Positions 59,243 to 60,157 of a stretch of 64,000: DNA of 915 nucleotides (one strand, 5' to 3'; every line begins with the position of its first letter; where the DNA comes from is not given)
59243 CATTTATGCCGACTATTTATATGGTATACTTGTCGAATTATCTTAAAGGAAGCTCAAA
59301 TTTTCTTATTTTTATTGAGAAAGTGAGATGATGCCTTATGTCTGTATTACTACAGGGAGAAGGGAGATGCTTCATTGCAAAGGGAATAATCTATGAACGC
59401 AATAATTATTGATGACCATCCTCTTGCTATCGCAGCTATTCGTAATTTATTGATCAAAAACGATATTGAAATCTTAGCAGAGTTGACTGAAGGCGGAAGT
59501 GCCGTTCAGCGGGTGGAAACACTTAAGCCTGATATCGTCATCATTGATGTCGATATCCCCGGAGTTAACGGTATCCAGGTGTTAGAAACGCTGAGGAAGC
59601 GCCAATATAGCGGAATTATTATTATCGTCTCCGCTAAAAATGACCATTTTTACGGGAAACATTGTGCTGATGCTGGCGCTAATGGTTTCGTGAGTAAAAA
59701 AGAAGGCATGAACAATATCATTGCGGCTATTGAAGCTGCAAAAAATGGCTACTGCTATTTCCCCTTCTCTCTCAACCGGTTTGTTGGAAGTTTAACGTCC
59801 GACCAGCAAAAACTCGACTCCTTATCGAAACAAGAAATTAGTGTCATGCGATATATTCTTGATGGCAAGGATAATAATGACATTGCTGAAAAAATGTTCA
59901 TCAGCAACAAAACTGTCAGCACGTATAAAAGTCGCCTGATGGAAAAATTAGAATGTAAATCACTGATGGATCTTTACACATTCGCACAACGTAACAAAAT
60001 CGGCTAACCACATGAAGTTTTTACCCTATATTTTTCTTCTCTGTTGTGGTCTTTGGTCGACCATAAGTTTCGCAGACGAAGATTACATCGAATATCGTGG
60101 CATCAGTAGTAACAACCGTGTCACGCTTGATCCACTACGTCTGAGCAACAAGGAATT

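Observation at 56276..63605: emrKY-evgAS module appears AT-rich relative to flanking core genes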

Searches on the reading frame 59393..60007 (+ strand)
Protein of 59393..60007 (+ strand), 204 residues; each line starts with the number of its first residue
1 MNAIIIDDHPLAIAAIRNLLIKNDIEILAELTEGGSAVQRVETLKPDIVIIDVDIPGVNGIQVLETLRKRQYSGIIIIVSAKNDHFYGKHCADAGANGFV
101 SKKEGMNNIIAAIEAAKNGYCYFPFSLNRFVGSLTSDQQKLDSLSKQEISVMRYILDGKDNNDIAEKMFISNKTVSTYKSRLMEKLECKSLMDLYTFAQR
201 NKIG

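Call 4: search_protein_families(library=ncbifam, proteins=[window:59393-60007:+])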
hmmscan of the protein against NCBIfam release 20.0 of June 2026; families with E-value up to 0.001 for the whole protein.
window:59393-60007:+ (204 aa): 82 families (the best 25 are shown)
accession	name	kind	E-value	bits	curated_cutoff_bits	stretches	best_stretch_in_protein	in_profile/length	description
NF007419.0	PRK09958.1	equivalog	4.3e-132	437.9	251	1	1-204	1-204/204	acid-sensing system DNA-binding response regulator EvgA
NF007403.0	PRK09935.1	equivalog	1e-39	136.4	271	1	3-200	6-206/210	fimbria biosynthesis transcriptional regulator FimZ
NF011896.0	PRK15369.1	equivalog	1.3e-36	126.2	242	1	3-202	6-208/211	two component system response regulator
NF052445.1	RespRegMctR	equivalog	3.7e-33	114.7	300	1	3-201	4-202/205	two-component system response regulator MctR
NF007935.0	PRK10651.1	equivalog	1.2e-28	99.8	250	1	4-201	10-213/216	two-component system response regulator NarL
NF007018.1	PRK09483.1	equivalog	2e-28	99.5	280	1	2-202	3-207/217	UvrY/SirA/GacA family response regulator transcription factor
NF007708.0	PRK10403.1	equivalog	7.9e-24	84.3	343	1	3-191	9-201/215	nitrate/nitrite response regulator protein NarP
NF047785.1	respo_reg_MadR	equivalog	2.3e-23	82.7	300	1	2-192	2-197/209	MadR family response regulator transcription factor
NF007685.0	PRK10360.1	equivalog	5.6e-20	72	258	1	4-190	5-184/196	response regulator transcription factor UhpA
NF006900.1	PRK09390.1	equivalog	8.9e-20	71.1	255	1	4-199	8-198/203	response regulator FixJ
NF008098.0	PRK10840.1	equivalog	1.4e-18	67.1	235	1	1-191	4-198/216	response regulator transcription factor RcsB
NF040749.1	tetrathio_RR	equivalog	4e-17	62.6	290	1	6-196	5-186/191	tetrathionate respiration response regulator TtrR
NF041830.1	RR_TF_ErdR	exception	2.4e-15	56.8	390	1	3-189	4-196/213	response regulator transcription factor ErdR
NF001965.0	PRK00742.1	subfamily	1.2e-13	51.1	293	1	3-105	6-110/357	chemotaxis-specific protein-glutamate methyltransferase CheB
NF040689.1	MtrAB_MtrA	equivalog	1.6e-13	50.5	300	1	4-115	2-111/219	MtrAB system response regulator MtrA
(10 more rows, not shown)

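Call 54: find_homologous_proteins(query=window:59393-60004:+, max_evalue=1e-20)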
Query window:59393-60004:+ (204 aa): 295 proteins with E <= 1e-20 among 640 candidates; the best 120 are listed.
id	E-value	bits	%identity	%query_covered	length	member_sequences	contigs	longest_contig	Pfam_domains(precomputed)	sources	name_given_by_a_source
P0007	2.9e-127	439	100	100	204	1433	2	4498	PF00196.26,PF00072.31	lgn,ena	-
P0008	3.8e-120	416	95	100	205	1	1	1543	PF00196.26,PF00072.31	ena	-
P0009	2.9e-119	413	94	100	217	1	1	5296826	PF00196.26,PF00072.31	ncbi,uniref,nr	ncbi:DNA-binding response regulator [Escherichia coli]|uniref:DNA-binding response regulator n=1 Tax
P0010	5.1e-118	409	97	100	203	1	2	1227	PF00196.26,PF00072.31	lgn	-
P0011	9.4e-117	405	94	100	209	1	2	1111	PF00196.26,PF00072.31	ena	-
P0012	1.5e-114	398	95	100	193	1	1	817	PF00196.26,PF00072.31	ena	-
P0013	3.3e-114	397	94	100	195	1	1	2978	PF00196.26,PF00072.31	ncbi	-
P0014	6.6e-110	383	99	88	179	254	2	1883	PF00196.26,PF00072.31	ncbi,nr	ncbi:acid-sensing system DNA-binding response regulator EvgA, partial [Shigella dysenteriae]|nr:acid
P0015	2.7e-108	378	93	100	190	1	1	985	PF00196.26,PF00072.31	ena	-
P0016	5.0e-107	373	87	100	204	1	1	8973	PF00196.26,PF00072.31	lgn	-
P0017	8.7e-107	373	91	98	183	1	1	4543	PF00196.26,PF00072.31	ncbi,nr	ncbi:MAG: acid-sensing system DNA-binding response regulator EvgA [Escherichia coli]|nr:acid-sensing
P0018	5.2e-106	370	91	100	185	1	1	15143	PF00196.26,PF00072.31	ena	-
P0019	3.6e-105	367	86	100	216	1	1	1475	PF00196.26,PF00072.31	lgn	-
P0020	1.2e-104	366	88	100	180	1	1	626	PF00196.26,PF00072.31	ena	-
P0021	1.2e-104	366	89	100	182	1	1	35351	PF00196.26,PF00072.31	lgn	-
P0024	2.7e-101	355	82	100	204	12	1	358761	PF00196.26,PF00072.31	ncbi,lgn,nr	ncbi:TPA: acid-sensing system DNA-binding response regulator EvgA [Enterobacter cancerogenus]|nr:aci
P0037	4.5e-86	305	71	100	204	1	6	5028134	PF00196.26,PF00072.31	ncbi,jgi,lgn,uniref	ncbi:acid-sensing system DNA-binding response regulator EvgA [Dryocola sp. BD626]|jgi:two-component 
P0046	3.5e-83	296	68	100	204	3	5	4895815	PF00196.26,PF00072.31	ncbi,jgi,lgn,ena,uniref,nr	ncbi:acid-sensing system DNA-binding response regulator EvgA [Citrobacter freundii]|jgi:two-componen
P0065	8.1e-79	281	66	100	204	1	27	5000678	PF00196.26,PF08281.19,PF00072.31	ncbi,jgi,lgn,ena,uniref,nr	ncbi:TPA: acid-sensing system DNA-binding response regulator EvgA [Yersinia enterocolitica]|jgi:two-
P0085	9.8e-78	278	66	100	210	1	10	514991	PF00196.26,PF00072.31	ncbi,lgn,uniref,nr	ncbi:acid-sensing system DNA-binding response regulator EvgA [Klebsiella pneumoniae]|uniref:acid-sen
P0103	1.2e-76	274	64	100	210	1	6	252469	PF00196.26,PF00072.31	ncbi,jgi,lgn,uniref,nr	ncbi:acid-sensing system DNA-binding response regulator EvgA (plasmid) [Enterobacter asburiae]|jgi:t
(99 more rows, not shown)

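Call 55: find_encoding_contigs(protein=P0024, flank=10000, max_places=1)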
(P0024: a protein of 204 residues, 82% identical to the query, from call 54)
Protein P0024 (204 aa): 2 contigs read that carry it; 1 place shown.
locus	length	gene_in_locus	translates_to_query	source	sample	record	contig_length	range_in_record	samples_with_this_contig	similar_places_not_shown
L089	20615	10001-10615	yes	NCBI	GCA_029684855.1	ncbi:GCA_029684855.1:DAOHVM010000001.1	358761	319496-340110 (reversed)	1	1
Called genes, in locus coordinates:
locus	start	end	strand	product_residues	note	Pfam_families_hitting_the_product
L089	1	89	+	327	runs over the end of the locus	PF08908:MesX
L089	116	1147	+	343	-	PF01717:Meth_synt_2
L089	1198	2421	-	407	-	PF12588:PSDC, PF02666:PS_Dcarbxylase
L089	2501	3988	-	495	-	PF13520:AA_permease_2, PF00324:AA_permease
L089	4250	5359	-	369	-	PF01073:3Beta_HSD, PF01370:Epimerase, PF07993:NAD_binding_4, PF16363:GDP_Man_Dehyd (faint)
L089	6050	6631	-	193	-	PF03843:Slp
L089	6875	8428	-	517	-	PF06609:TRI12, PF07690:MFS_1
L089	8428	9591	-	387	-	PF25917:BSH_RND, PF25973:BSH_CzcB, PF25885:HH_EMRA, PF25963:Beta-barrel_AAEA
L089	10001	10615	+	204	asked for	PF00072:Response_reg, PF00196:GerE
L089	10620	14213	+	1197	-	PF00497:SBP_bac_3, PF00512:HisKA, PF02518:HATPase_c, PF00072:Response_reg, PF01627:Hpt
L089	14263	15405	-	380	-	PF02515:CoA_transf_3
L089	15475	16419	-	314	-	PF03547:Mem_trans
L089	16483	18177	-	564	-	PF02776:TPP_enzyme_N, PF00205:TPP_enzyme_M, PF02775:TPP_enzyme_C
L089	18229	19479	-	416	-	PF02515:CoA_transf_3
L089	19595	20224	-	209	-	PF10938:YfdX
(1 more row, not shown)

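Call 56: find_encoding_contigs(protein=P0046, flank=10000, max_places=1)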
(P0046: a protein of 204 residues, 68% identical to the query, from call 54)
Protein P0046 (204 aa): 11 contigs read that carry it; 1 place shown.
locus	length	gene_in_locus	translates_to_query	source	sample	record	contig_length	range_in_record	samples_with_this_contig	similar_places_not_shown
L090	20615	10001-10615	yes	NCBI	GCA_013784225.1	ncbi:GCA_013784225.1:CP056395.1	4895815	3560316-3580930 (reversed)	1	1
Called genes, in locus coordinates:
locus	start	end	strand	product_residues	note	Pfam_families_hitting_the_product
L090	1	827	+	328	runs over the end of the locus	PF01408:GFO_IDH_MocA, PF02894:GFO_IDH_MocA_C, PF22725:GFO_IDH_MocA_C3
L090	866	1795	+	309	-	PF00532:Peripla_BP_1, PF13407:Peripla_BP_4, PF13377:Peripla_BP_3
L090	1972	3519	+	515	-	PF00005:ABC_tran, PF02463:SMC_N (faint), PF13304:AAA_21 (faint), PF00005:ABC_tran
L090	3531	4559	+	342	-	PF02653:BPD_transp_2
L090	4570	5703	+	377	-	PF01408:GFO_IDH_MocA, PF02894:GFO_IDH_MocA_C, PF22725:GFO_IDH_MocA_C3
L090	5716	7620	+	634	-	PF00294:PfkB, PF09863:DUF2090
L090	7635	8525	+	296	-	PF01261:AP_endonuc_2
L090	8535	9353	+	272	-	PF04962:KduI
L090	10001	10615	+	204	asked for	PF00072:Response_reg, PF00196:GerE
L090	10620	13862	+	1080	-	PF00497:SBP_bac_3 (weak), PF00512:HisKA, PF02518:HATPase_c, PF00072:Response_reg, PF01627:Hpt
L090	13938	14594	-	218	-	PF10938:YfdX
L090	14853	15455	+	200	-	PF03729:DUF308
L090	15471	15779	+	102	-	PF06411:HdeA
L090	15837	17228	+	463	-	PF00282:Pyridoxal_deC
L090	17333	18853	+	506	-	PF13520:AA_permease_2, PF00324:AA_permease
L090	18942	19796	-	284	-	PF13276:HTH_21, PF00665:rve, PF13683:rve_3, PF13333:rve_2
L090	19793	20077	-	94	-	PF01527:HTH_Tnp_1, PF13542:HTH_Tnp_ISL3 (weak), PF13384:HTH_23 (weak)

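Call 57: find_encoding_contigs(protein=P0065, flank=10000, max_places=1)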
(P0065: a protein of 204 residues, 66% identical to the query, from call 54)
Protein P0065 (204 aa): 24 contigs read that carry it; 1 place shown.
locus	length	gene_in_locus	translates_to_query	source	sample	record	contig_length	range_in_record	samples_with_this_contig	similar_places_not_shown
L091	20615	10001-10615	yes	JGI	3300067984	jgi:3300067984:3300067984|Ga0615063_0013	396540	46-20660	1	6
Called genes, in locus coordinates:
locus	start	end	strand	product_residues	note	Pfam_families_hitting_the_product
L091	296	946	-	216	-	PF08281:Sigma70_r4_2 (faint), PF00072:Response_reg, PF00196:GerE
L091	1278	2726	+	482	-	PF07690:MFS_1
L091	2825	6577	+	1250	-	PF14710:Nitr_red_alph_N, PF00384:Molybdopterin, PF28599:NarG_dom_V, PF01568:Molydop_binding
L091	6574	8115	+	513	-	PF12837:Fer4_6 (faint), PF13237:Fer4_10, PF13247:Fer4_11, PF12838:Fer4_7 (weak), PF14711:Nitr_red_bet_C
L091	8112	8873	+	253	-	PF02613:Nitrate_red_del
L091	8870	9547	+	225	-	PF02665:Nitrate_red_gam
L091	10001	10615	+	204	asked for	PF00072:Response_reg, PF08281:Sigma70_r4_2 (weak), PF00196:GerE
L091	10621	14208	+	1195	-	PF00497:SBP_bac_3, PF00512:HisKA, PF02518:HATPase_c, PF00072:Response_reg, PF01627:Hpt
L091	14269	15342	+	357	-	PF02275:CBAH, PF03417:AAT (weak)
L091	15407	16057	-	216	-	PF01914:MarC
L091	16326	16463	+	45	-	-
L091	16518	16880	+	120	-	-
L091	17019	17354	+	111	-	-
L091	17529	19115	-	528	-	PF00324:AA_permease, PF13520:AA_permease_2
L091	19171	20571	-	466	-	PF00282:Pyridoxal_deC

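Call 58: find_encoding_contigs(protein=P0085, flank=10000, max_places=1)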
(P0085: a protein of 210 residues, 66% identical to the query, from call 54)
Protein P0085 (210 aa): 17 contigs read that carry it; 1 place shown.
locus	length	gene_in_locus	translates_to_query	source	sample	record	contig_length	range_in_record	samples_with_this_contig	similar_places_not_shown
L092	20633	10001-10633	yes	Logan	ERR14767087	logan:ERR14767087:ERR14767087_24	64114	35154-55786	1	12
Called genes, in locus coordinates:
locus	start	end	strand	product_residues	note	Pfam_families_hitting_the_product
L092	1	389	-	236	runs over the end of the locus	PF01730:UreF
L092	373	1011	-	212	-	PF02814:UreE_N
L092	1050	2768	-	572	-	PF00449:Urease_alpha, PF01979:Amidohydro_1, PF07969:Amidohydro_3 (weak)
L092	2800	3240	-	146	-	PF00699:Urease_beta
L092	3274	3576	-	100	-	PF00547:Urease_gamma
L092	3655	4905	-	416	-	PF00909:Ammonium_transp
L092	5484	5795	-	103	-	PF06411:HdeA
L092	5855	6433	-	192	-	PF03729:DUF308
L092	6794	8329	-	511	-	PF06609:TRI12, PF00083:Sugar_tr, PF07690:MFS_1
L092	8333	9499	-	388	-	PF25917:BSH_RND, PF25973:BSH_CzcB (weak), PF25885:HH_EMRA, PF25963:Beta-barrel_AAEA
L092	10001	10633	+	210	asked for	PF00072:Response_reg, PF00196:GerE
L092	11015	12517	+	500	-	PF00072:Response_reg, PF01627:Hpt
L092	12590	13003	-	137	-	PF02537:CRCB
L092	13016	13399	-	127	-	PF02537:CRCB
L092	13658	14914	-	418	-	-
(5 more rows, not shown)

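Call 59: find_encoding_contigs(protein=P0103, flank=10000, max_places=1)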
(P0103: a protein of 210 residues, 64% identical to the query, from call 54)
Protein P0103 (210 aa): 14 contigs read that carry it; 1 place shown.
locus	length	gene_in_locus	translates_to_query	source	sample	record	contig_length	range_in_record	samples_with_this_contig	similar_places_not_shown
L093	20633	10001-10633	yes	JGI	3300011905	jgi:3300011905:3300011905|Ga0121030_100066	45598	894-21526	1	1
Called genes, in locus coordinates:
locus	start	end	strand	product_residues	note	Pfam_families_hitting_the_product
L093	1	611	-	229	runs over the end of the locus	PF01988:VIT1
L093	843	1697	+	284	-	PF01545:Cation_efflux, PF16916:ZT_dimer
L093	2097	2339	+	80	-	-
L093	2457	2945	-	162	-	PF00665:rve, PF13683:rve_3, PF13333:rve_2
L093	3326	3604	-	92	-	PF01527:HTH_Tnp_1, PF13518:HTH_28 (faint)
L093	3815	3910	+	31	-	PF22865:MgtS-like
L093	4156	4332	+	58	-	-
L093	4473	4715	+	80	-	PF01527:HTH_Tnp_1, PF13518:HTH_28 (weak)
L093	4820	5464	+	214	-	PF00665:rve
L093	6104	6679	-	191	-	-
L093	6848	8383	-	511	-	PF00083:Sugar_tr, PF07690:MFS_1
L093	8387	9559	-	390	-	PF25917:BSH_RND, PF25973:BSH_CzcB (weak), PF25885:HH_EMRA, PF25963:Beta-barrel_AAEA (weak)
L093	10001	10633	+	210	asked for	PF00072:Response_reg, PF00196:GerE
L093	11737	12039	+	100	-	-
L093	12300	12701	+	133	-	-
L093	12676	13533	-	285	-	-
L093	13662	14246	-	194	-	PF03843:Slp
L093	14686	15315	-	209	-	PF10938:YfdX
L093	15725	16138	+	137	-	PF03729:DUF308 (weak)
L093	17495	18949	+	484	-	PF13520:AA_permease_2, PF00324:AA_permease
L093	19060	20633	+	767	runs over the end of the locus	PF03709:OKR_DC_1_N, PF01276:OKR_DC_1, PF03711:OKR_DC_1_C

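Call 60: find_encoding_contigs(protein=P0037, flank=10000, max_places=1)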
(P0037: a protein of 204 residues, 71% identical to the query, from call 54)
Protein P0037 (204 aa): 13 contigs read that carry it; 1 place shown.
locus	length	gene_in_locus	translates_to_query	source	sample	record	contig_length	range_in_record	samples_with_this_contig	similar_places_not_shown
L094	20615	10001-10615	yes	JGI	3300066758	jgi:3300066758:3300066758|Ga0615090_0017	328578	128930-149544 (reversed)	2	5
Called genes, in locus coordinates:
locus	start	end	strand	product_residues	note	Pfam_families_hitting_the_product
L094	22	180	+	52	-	-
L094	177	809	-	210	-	PF02661:Fic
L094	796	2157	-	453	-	PF13356:Arm-DNA-bind_3, PF22022:Phage_int_M (faint), PF00589:Phage_integrase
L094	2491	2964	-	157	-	PF06983:3-dmu-9_3-mt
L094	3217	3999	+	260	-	PF00132:Hexapep, PF14602:Hexapep_2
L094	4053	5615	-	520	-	PF00232:Glyco_hydro_1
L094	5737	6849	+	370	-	PF05221:AdoHcyase, PF02826:2-Hacid_dh_C, PF00670:AdoHcyase_NAD, PF13241:NAD_binding_7 (weak), PF07991:KARI_N (weak)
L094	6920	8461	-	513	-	PF06609:TRI12, PF07690:MFS_1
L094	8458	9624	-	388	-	PF25917:BSH_RND, PF25919:BSH_CusB (weak), PF25973:BSH_CzcB, PF25885:HH_EMRA, PF25963:Beta-barrel_AAEA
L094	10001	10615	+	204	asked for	PF00072:Response_reg, PF00196:GerE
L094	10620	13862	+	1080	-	PF00497:SBP_bac_3, PF00512:HisKA, PF02518:HATPase_c, PF00072:Response_reg, PF01627:Hpt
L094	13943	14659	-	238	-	PF10938:YfdX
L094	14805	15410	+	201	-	PF03729:DUF308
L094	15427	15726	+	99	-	PF06411:HdeA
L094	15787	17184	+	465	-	PF00282:Pyridoxal_deC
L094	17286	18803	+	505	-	PF00324:AA_permease, PF13520:AA_permease_2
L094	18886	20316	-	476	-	PF00232:Glyco_hydro_1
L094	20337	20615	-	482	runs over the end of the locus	PF00367:PTS_EIIB, PF02378:PTS_EIIC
